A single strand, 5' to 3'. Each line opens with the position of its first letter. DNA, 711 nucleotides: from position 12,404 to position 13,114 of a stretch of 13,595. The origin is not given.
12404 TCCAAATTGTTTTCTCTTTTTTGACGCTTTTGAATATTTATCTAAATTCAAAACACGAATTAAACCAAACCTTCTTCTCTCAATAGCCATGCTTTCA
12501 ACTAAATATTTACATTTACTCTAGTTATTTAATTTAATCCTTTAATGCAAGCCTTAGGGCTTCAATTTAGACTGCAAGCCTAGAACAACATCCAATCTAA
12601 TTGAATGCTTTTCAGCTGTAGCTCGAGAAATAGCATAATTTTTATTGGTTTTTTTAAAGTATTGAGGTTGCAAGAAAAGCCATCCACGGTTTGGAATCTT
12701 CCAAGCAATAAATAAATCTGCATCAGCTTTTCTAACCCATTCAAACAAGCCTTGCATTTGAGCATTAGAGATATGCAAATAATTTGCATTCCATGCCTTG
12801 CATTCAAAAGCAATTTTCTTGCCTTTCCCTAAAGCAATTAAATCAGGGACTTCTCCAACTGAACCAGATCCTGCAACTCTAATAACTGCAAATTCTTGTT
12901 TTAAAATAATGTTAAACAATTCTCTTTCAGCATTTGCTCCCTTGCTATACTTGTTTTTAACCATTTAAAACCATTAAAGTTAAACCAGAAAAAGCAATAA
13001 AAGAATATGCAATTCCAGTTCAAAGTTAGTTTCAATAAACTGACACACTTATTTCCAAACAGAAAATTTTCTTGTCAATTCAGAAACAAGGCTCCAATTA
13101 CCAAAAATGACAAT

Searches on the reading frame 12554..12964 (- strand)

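Call 11: search_protein_families(library=pfam, proteins=[window:12554-12964:-], max_evalue=0.01)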
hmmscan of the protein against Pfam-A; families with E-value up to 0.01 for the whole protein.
window:12554-12964:- (136 aa): 1 family
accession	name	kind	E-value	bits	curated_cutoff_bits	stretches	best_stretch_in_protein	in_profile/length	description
PF01870.24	Hjc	-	2.4e-23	82.3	21.1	1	12-101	2-92/93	Archaeal holliday junction resolvase (hjc)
